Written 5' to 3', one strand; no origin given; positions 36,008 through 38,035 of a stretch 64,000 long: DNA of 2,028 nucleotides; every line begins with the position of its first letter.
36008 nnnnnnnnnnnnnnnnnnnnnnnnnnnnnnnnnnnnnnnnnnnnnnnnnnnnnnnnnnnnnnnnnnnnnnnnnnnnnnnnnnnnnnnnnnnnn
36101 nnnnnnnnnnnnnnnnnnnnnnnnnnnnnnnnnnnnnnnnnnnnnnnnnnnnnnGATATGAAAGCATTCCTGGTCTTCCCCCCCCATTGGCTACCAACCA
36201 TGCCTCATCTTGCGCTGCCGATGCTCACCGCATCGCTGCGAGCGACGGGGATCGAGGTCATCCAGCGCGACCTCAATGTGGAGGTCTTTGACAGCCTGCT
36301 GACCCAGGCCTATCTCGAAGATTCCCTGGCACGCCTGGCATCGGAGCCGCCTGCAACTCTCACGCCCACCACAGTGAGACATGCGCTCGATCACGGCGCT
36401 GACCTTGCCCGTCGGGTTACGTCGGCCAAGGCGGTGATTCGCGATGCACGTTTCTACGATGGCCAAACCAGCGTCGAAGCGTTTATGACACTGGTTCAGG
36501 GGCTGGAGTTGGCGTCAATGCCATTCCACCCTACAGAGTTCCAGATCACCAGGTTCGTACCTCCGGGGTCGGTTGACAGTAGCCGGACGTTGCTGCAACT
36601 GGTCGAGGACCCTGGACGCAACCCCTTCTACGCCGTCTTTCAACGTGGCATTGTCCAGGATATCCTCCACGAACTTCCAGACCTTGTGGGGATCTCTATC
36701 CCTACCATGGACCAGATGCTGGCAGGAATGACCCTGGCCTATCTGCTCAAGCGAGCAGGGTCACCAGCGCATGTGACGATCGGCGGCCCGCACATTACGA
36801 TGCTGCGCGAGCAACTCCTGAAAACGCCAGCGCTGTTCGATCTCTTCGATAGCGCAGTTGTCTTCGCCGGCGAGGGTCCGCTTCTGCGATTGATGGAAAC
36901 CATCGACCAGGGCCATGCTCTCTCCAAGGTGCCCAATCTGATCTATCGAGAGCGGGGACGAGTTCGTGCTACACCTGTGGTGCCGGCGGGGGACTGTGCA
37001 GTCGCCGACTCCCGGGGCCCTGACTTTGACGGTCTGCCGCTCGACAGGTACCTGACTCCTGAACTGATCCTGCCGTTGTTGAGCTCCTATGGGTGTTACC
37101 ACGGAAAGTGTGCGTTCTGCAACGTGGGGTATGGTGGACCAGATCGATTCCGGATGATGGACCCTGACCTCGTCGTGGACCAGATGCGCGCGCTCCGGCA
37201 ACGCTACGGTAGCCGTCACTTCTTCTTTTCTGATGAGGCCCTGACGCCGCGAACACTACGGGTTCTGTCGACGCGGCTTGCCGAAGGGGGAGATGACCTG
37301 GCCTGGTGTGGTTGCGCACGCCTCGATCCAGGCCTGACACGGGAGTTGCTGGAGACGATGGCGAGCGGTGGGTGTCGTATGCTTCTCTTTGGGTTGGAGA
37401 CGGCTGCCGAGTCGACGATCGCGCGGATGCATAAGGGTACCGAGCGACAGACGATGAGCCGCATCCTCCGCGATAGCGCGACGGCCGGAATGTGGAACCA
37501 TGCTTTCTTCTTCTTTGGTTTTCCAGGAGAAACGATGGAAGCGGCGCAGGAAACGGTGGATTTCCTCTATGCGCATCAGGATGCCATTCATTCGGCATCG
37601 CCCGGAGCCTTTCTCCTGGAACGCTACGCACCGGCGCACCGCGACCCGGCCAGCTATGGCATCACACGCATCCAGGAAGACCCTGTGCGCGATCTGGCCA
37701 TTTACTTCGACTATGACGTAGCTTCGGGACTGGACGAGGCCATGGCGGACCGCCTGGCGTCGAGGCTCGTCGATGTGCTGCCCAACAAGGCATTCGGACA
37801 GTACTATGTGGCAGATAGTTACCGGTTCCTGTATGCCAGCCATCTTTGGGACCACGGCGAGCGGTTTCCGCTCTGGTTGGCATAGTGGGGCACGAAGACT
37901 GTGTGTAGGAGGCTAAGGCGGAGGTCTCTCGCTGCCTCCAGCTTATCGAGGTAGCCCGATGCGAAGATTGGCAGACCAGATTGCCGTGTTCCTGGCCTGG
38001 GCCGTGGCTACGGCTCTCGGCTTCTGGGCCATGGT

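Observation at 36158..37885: B12-binding radical SAM enzyme with a Cx4Cx2C cluster motif, co-transcribed with a sugar ABC importer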

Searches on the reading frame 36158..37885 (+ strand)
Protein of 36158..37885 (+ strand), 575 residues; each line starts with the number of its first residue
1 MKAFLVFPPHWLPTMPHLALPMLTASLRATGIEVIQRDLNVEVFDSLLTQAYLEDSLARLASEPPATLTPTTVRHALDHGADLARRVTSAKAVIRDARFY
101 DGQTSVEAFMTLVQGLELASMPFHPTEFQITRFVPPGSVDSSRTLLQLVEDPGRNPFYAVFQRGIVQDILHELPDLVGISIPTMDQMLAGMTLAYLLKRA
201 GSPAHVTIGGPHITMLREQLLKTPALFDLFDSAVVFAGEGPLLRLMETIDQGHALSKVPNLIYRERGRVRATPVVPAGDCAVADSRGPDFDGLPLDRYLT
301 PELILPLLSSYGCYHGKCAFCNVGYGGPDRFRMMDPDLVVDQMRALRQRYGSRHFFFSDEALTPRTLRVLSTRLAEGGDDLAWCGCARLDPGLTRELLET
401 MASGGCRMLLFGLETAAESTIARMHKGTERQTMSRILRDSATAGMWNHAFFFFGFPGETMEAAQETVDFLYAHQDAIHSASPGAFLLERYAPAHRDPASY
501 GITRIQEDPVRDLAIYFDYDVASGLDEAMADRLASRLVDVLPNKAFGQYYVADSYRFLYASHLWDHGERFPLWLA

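Call 3: search_protein_families(library=pfam, proteins=[window:36158-37885:+], max_evalue=1)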
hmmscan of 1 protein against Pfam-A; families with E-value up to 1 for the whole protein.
window:36158-37885:+ (575 aa): 2 families
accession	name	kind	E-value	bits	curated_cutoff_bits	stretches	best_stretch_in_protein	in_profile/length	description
PF04055.27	Radical_SAM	-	8e-15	55.8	29.5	1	310-470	4-166/166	Radical SAM superfamily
PF02310.24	B12-binding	-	2.1e-10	40.9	32.1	2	165-229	43-104/121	B12 binding domain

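Call 4: search_protein_families(library=ncbifam, proteins=[window:36158-37885:+], max_evalue=1)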
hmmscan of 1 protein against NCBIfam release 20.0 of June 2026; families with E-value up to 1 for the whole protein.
window:36158-37885:+ (575 aa): 19 families
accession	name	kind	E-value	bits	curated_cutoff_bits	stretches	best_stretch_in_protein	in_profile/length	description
TIGR03975.1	rSAM_ocin_1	subfamily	1.8e-32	112.6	281.85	2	161-506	116-463/606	RiPP maturation radical SAM C-methyltransferase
NF050148.1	rSAM_ApyD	equivalog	8.8e-30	103.7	750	1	157-471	58-364/645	RiPP biosynthesis radical SAM protein ApyD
TIGR04479.1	bcpD_PhpK_rSAM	subfamily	1.5e-25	89.6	600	1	168-502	105-436/504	PhpK family radical SAM P-methyltransferase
TIGR04072.2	rSAM_ladder_B12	equivalog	2.6e-21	75.8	360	1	173-565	58-439/443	lipid biosynthesis B12-binding/radical SAM protein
TIGR03471.1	HpnJ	equivalog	6.4e-19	68.2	577.6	1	192-471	86-363/472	hopanoid biosynthesis associated radical SAM protein HpnJ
TIGR02026.1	BchE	equivalog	5.7e-16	58.4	481.35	1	163-474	53-366/497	magnesium-protoporphyrin IX monomethyl ester anaerobic oxidative cyclase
TIGR04385.1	B12_rSAM_cofa1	equivalog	1e-11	44.7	450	1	191-479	88-369/438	B12 lower ligand biosynthesis radical SAM protein BzaD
NF040542.1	rSAM_RCCLKC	equivalog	2e-10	40.4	450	1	164-451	40-328/423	arsinothricin biosynthesis radical SAM protein ArsL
TIGR04013.1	B12_SAM_MJ_1487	hypoth_equivalog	2.1e-10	40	251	2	166-353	35-199/382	TIGR04013 family B12-binding domain/radical SAM domain-containing protein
NF038361.1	rSAM_Sden_1168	equivalog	2.5e-09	36.2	575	1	193-479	160-455/560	Sden_1168 family B12-binding radical SAM P-methyltransferase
TIGR04014.1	B12_SAM_MJ_0865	equivalog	5e-09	35.4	360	1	172-471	37-334/434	methyl-coenzyme M reductase glutamine C-methyltransferase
NF045585.1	rSAM_slr0320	equivalog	2.2e-08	33.1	775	1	303-469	234-405/511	photosystem II high light acclimation radical SAM protein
TIGR04190.1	B12_SAM_Ta0216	equivalog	3.8e-08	32.4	500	1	191-274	97-178/554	TIGR04190 family B12-binding domain/radical SAM domain protein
NF040546.1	rSAM_CUAEP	equivalog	8.5e-07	28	500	1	309-480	176-347/468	CUAEP/CCAEP-tail radical SAM (seleno)protein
NF033070.1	rSAM_AprD4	equivalog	0.00045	19.2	500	1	304-471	196-364/456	AprD4 family radical SAM diol-dehydratase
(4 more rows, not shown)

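Call 9: find_homologous_proteins(query=window:36158-37885:+)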
Query window:36158-37885:+ (575 aa): 1410 proteins with E <= 0.001 among 8000 candidates; the best 120 are listed.
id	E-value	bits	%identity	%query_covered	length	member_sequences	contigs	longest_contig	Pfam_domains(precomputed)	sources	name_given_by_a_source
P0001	0.0e+0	1318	100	100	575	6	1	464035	PF04055.28,PF02310.25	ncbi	-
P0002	0.0e+0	1172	89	100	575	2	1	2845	PF04055.28,PF02310.25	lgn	-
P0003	7.4e-296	1000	75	100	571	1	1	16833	PF04055.28,PF02310.25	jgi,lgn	-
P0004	2.9e-295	999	75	100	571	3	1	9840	PF04055.28,PF02310.25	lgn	-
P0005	5.2e-295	998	75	100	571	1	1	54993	PF04055.28,PF02310.25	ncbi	-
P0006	3.1e-289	979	76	97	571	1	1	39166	PF04055.28,PF02310.25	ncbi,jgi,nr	ncbi:MAG: B12-binding domain-containing radical SAM protein [Anaerolineae bacterium]|jgi:hypothetica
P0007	4.2e-273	925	69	100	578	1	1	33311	PF04055.28,PF02310.25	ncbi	ncbi:MAG: B12-binding domain-containing radical SAM protein [Anaerolineae bacterium]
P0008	3.5e-270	916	67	100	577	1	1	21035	PF04055.28,PF02310.25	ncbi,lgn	ncbi:MAG: B12-binding domain-containing radical SAM protein [Anaerolineae bacterium]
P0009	7.0e-260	882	68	100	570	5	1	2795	PF04055.28,PF02310.25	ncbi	-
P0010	3.4e-257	873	68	100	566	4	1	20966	PF04055.28,PF02310.25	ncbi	-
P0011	2.2e-255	867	67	100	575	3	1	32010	PF04055.28,PF02310.25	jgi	jgi:hypothetical protein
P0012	5.6e-254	862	66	100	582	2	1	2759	PF04055.28,PF02310.25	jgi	jgi:anaerobic magnesium-protoporphyrin IX monomethyl ester cyclase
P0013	1.6e-252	857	67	100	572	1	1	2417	PF04055.28,PF02310.25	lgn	-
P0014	1.5e-251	854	64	100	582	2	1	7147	PF04055.28,PF02310.25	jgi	jgi:anaerobic magnesium-protoporphyrin IX monomethyl ester cyclase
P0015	4.8e-247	839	64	100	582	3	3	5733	PF04055.28,PF02310.25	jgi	jgi:anaerobic magnesium-protoporphyrin IX monomethyl ester cyclase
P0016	4.1e-246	836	66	98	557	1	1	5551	PF04055.28,PF02310.25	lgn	-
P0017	5.1e-246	836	64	100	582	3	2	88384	PF04055.28,PF02310.25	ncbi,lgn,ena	-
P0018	5.3e-245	833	65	100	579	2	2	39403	PF04055.28,PF02310.25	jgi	jgi:anaerobic magnesium-protoporphyrin IX monomethyl ester cyclase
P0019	8.5e-245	832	65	100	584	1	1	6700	PF04055.28,PF02310.25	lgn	-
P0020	2.1e-240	817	66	98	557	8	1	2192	PF04055.28,PF02310.25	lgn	-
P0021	8.1e-239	812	64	100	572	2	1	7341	PF04055.28,PF02310.25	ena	-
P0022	8.1e-238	809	64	100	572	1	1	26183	PF04055.28,PF02310.25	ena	-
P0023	1.2e-237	808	63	100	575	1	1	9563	PF04055.28,PF02310.25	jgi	jgi:anaerobic magnesium-protoporphyrin IX monomethyl ester cyclase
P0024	7.2e-237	806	63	100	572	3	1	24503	PF04055.28,PF02310.25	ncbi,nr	ncbi:MAG TPA: radical SAM protein [Anaerolineae bacterium]|nr:radical SAM protein [Anaerolineae bact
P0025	2.4e-236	804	64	98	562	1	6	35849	PF04055.28,PF02310.25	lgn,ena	-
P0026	5.9e-236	803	64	98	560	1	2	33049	PF04055.28,PF02310.25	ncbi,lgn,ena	-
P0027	2.1e-235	801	63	100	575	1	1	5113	PF04055.28,PF02310.25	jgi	jgi:anaerobic magnesium-protoporphyrin IX monomethyl ester cyclase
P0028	4.7e-235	800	63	100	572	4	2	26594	PF04055.28,PF02310.25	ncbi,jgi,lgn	-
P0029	3.2e-234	797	63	100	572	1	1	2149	PF04055.28,PF02310.25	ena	-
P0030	3.4e-234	797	63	100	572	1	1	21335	PF04055.28,PF02310.25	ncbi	-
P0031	6.8e-234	796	62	100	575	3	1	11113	PF04055.28,PF02310.25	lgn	-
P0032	7.4e-234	796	62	100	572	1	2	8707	PF04055.28,PF02310.25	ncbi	-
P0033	1.5e-232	791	63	100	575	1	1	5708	PF04055.28,PF02310.25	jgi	jgi:anaerobic magnesium-protoporphyrin IX monomethyl ester cyclase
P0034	2.0e-232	791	62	100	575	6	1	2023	PF04055.28,PF02310.25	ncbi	ncbi:MAG: B12-binding domain-containing radical SAM protein [Anaerolineae bacterium]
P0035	2.6e-232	791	62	100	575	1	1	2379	PF04055.28,PF02310.25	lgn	-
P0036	2.7e-232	791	62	100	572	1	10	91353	PF04055.28,PF02310.25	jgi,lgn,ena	jgi:hypothetical protein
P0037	4.0e-232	790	62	100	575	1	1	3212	PF04055.28,PF02310.25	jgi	jgi:anaerobic magnesium-protoporphyrin IX monomethyl ester cyclase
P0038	2.3e-230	784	64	98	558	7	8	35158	PF04055.28,PF02310.25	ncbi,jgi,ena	-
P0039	7.4e-230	783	62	100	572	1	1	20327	PF04055.28,PF02310.25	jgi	jgi:anaerobic magnesium-protoporphyrin IX monomethyl ester cyclase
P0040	3.3e-229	780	62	98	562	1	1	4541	PF04055.28,PF02310.25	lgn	-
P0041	2.8e-228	777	63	97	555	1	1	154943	PF04055.28,PF02310.25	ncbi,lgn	-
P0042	3.8e-228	777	60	100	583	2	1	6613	PF04055.28,PF02310.25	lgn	-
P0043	4.4e-228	777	63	98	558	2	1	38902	PF04055.28,PF02310.25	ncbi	-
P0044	9.1e-228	776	63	98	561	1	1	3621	PF04055.28,PF02310.25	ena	-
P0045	3.3e-227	774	60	98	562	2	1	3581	PF04055.28,PF02310.25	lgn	-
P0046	5.5e-227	773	60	99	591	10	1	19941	PF04055.28,PF02310.25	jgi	-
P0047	1.9e-226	771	60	100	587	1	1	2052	PF04055.28,PF02310.25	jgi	-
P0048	3.7e-226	770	63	98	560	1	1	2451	PF04055.28,PF02310.25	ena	-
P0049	3.9e-226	770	60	100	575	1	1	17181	PF04055.28,PF02310.25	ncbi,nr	ncbi:MAG: radical SAM protein [Anaerolineae bacterium]|nr:radical SAM protein [Anaerolineae bacteriu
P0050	4.4e-226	770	59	100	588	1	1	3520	PF04055.28,PF02310.25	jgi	-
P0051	7.2e-226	769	62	98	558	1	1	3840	PF04055.28,PF02310.25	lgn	-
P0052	1.2e-225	769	63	98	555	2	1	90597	PF04055.28,PF02310.25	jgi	-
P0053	2.0e-225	768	62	98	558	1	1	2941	PF04055.28,PF02310.25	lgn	-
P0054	3.7e-225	767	59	100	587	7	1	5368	PF04055.28,PF02310.25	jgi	-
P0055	4.7e-225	767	60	100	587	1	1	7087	PF04055.28,PF02310.25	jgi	jgi:radical SAM superfamily enzyme YgiQ (UPF0313 family)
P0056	8.3e-225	766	59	100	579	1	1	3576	PF04055.28,PF02310.25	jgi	jgi:anaerobic magnesium-protoporphyrin IX monomethyl ester cyclase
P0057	4.1e-224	764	63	98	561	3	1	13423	PF04055.28,PF02310.25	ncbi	-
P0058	7.1e-224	763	61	97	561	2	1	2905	PF04055.28,PF02310.25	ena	-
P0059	1.1e-223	762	62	98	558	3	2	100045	PF04055.28,PF02310.25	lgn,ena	-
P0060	1.5e-223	762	62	98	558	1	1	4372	PF04055.28,PF02310.25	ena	-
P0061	1.7e-223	762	63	98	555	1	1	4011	PF04055.28,PF02310.25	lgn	-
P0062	4.4e-223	760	59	100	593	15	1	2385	PF04055.28,PF02310.25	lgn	-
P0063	7.0e-223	760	59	100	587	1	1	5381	PF04055.28,PF02310.25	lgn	-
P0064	1.2e-222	759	59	100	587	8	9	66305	PF04055.28,PF02310.25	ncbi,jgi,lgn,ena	-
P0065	1.8e-221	755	57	100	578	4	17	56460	PF04055.28,PF02310.25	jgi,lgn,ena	jgi:hypothetical protein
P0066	2.1e-221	755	59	100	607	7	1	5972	PF04055.28,PF02310.25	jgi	jgi:Radical SAM superfamily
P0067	2.9e-221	754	98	60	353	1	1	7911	PF04055.28,PF02310.25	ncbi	-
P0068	4.5e-221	754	58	100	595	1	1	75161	PF04055.28,PF02310.25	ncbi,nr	ncbi:MAG: radical SAM protein [Chloroflexi bacterium]|nr:radical SAM protein [Chloroflexota bacteriu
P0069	5.3e-221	753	58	99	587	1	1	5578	PF04055.28,PF02310.25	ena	-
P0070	9.1e-221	753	62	97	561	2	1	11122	PF04055.28,PF02310.25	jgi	-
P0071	1.0e-220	752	58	100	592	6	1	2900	PF04055.28,PF02310.25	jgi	jgi:anaerobic magnesium-protoporphyrin IX monomethyl ester cyclase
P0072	1.1e-220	752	58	100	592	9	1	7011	PF04055.28,PF02310.25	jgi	jgi:anaerobic magnesium-protoporphyrin IX monomethyl ester cyclase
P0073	1.2e-220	752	57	100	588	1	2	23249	PF04055.28,PF02310.25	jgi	jgi:hypothetical protein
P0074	3.1e-220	751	59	99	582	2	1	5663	PF04055.28,PF02310.25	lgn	-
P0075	4.1e-220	750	58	99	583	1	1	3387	PF04055.28,PF02310.25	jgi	jgi:anaerobic magnesium-protoporphyrin IX monomethyl ester cyclase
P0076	6.3e-220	750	59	99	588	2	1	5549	PF04055.28,PF02310.25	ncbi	-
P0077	8.5e-220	749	59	99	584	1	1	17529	PF04055.28,PF02310.25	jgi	jgi:anaerobic magnesium-protoporphyrin IX monomethyl ester cyclase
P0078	1.3e-219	749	59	100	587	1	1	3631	PF04055.28,PF02310.25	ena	-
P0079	1.4e-219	749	57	100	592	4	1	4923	PF04055.28,PF02310.25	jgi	jgi:anaerobic magnesium-protoporphyrin IX monomethyl ester cyclase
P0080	3.0e-219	748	58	100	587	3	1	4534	PF04055.28,PF02310.25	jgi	jgi:anaerobic magnesium-protoporphyrin IX monomethyl ester cyclase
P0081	4.9e-219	747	57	100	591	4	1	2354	PF04055.28,PF02310.25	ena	-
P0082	5.3e-219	747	58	100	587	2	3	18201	PF04055.28,PF02310.25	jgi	jgi:anaerobic magnesium-protoporphyrin IX monomethyl ester cyclase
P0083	5.5e-219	747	58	100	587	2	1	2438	PF04055.28,PF02310.25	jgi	jgi:anaerobic magnesium-protoporphyrin IX monomethyl ester cyclase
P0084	6.5e-219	746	58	100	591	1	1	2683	PF04055.28,PF02310.25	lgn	-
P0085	2.7e-218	744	57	100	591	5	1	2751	PF04055.28,PF02310.25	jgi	-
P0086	3.8e-218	744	60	98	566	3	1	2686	PF04055.28,PF02310.25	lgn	-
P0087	5.1e-218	744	58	100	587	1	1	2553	PF04055.28,PF02310.25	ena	-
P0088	6.2e-218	743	57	100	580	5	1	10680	PF04055.28,PF02310.25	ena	-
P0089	6.3e-218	743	59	100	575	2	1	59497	PF04055.28,PF02310.25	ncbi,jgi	-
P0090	1.2e-217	742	57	100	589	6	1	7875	PF04055.28,PF02310.25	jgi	jgi:anaerobic magnesium-protoporphyrin IX monomethyl ester cyclase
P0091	5.1e-217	740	57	100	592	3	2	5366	PF04055.28,PF02310.25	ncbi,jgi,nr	ncbi:MAG: radical SAM protein [Chloroflexi bacterium]|nr:radical SAM protein [Chloroflexota bacteriu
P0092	1.1e-216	739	58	99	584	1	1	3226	PF04055.28,PF02310.25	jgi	jgi:anaerobic magnesium-protoporphyrin IX monomethyl ester cyclase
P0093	3.2e-216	738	61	100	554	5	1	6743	PF04055.28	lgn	-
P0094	4.0e-216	737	58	100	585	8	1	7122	PF04055.28,PF02310.25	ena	-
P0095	4.4e-216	737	57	100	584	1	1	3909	PF04055.28,PF02310.25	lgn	-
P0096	8.0e-216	736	57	98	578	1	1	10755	PF04055.28,PF02310.25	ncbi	-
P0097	8.1e-216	736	56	100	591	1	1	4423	PF04055.28,PF02310.25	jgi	jgi:anaerobic magnesium-protoporphyrin IX monomethyl ester cyclase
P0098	8.8e-216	736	58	100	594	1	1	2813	PF04055.28,PF02310.25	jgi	jgi:radical SAM superfamily enzyme YgiQ (UPF0313 family)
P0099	9.6e-216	736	58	98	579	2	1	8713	PF04055.28,PF02310.25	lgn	-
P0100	1.1e-215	736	57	100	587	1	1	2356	PF04055.28,PF02310.25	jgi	jgi:Radical SAM superfamily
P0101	1.7e-215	735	56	100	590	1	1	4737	PF04055.28,PF02310.25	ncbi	-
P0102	2.5e-215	735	58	100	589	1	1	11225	PF04055.28,PF02310.25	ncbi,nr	ncbi:MAG: B12-binding domain-containing radical SAM protein [Thermoflexales bacterium]|nr:B12-bindin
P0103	2.6e-215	735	58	100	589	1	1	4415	PF04055.28,PF02310.25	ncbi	-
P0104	5.1e-215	734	57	100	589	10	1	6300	PF04055.28,PF02310.25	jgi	jgi:anaerobic magnesium-protoporphyrin IX monomethyl ester cyclase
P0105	1.1e-214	732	57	97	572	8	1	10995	PF04055.28,PF02310.25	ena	-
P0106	2.1e-214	732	58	100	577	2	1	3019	PF04055.28,PF02310.25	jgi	jgi:hypothetical protein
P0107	2.9e-214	731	57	100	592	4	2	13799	PF04055.28,PF02310.25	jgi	jgi:anaerobic magnesium-protoporphyrin IX monomethyl ester cyclase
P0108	3.3e-214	731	58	98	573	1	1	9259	PF04055.28,PF02310.25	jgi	jgi:anaerobic magnesium-protoporphyrin IX monomethyl ester cyclase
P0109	4.9e-214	730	57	100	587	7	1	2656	PF04055.28,PF02310.25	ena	-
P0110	9.2e-214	729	57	100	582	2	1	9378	PF04055.28,PF02310.25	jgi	jgi:anaerobic magnesium-protoporphyrin IX monomethyl ester cyclase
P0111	1.1e-213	729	57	100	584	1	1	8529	PF04055.28,PF02310.25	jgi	jgi:anaerobic magnesium-protoporphyrin IX monomethyl ester cyclase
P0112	1.1e-213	729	57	99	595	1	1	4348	PF04055.28,PF02310.25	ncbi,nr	ncbi:MAG: radical SAM protein [Anaerolineae bacterium]|nr:radical SAM protein [Anaerolineae bacteriu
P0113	1.2e-213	729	54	100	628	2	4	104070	PF04055.28,PF02310.25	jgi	jgi:anaerobic magnesium-protoporphyrin IX monomethyl ester cyclase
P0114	1.4e-213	729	56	100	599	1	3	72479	PF04055.28,PF02310.25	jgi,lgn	-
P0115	2.1e-213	728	57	100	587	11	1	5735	PF04055.28,PF02310.25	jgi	jgi:anaerobic magnesium-protoporphyrin IX monomethyl ester cyclase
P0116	3.6e-213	728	56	100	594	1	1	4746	PF04055.28,PF02310.25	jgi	jgi:anaerobic magnesium-protoporphyrin IX monomethyl ester cyclase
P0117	4.5e-213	727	57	100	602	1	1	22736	PF04055.28,PF02310.25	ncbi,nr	ncbi:MAG: radical SAM protein [Anaerolineae bacterium]|nr:radical SAM protein [Anaerolineae bacteriu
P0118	4.9e-213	727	56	100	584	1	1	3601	PF04055.28,PF02310.25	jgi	jgi:anaerobic magnesium-protoporphyrin IX monomethyl ester cyclase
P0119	5.1e-213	727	57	98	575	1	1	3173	PF04055.28,PF02310.25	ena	-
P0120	8.4e-213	726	57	100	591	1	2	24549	PF04055.28,PF02310.25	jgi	jgi:anaerobic magnesium-protoporphyrin IX monomethyl ester cyclase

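Call 11: find_encoding_contigs(protein=P0017, flank=10000, max_places=3)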
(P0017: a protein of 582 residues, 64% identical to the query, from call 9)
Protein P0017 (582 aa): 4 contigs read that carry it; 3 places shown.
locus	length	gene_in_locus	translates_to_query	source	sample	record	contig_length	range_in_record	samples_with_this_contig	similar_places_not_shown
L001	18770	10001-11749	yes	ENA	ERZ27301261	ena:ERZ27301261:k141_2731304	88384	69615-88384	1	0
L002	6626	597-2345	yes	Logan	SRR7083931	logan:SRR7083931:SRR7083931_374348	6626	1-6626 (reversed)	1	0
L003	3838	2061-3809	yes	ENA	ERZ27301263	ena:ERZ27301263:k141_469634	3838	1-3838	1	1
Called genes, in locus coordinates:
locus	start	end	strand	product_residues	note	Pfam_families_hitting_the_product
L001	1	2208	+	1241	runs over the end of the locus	PF00532:Peripla_BP_1, PF13377:Peripla_BP_3, PF00512:HisKA, PF02518:HATPase_c, PF00072:Response_reg, PF12833:HTH_18, PF00165:HTH_AraC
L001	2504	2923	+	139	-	PF00072:Response_reg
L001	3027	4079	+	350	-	PF00005:ABC_tran, PF08352:oligo_HPY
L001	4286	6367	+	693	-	PF00496:SBP_bac_5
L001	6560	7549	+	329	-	PF19300:BPD_transp_1_N, PF00528:BPD_transp_1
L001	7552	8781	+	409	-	PF12911:OppC_N, PF00528:BPD_transp_1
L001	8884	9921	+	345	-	PF00005:ABC_tran, PF08352:oligo_HPY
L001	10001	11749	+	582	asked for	PF02310:B12-binding (weak), PF04055:Radical_SAM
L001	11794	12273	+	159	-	-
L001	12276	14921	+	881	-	-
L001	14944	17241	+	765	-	PF19501:PcRGLX_1st, PF21345:PcRGLX_2nd, PF07944:Beta-AFase-like_GH127_cat (faint)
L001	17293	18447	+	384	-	PF14583:Pectate_lyase22, PF26549:Tricorn_N (faint)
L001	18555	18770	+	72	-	?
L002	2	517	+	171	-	?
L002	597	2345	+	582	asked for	PF02310:B12-binding (weak), PF04055:Radical_SAM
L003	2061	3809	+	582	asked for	PF02310:B12-binding (weak), PF04055:Radical_SAM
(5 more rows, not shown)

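Call 12: find_encoding_contigs(protein=P0041, flank=10000, max_places=3)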
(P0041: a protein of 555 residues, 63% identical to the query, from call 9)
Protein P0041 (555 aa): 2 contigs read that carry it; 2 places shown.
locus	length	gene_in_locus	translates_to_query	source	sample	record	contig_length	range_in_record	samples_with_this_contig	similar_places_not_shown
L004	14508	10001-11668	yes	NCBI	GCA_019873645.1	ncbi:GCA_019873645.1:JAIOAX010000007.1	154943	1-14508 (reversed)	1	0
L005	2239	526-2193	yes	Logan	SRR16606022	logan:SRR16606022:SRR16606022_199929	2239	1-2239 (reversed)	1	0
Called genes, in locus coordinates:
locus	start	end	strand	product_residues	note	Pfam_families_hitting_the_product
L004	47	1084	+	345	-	PF10925:DUF2680 (faint), PF20787:SPP1_GP23-1 (faint)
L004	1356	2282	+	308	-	PF14358:DUF4405 (weak), PF27309:MJ0753_N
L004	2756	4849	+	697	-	PF00496:SBP_bac_5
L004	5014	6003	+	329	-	PF19300:BPD_transp_1_N, PF00528:BPD_transp_1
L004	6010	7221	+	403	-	PF12911:OppC_N, PF00528:BPD_transp_1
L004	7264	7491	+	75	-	PF14076:DUF4258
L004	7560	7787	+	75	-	-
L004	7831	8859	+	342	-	PF00005:ABC_tran, PF08352:oligo_HPY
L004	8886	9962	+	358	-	PF00005:ABC_tran, PF08352:oligo_HPY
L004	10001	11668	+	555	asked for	PF02310:B12-binding (faint), PF04055:Radical_SAM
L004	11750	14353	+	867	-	-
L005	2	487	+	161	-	?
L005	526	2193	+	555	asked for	PF02310:B12-binding (faint), PF04055:Radical_SAM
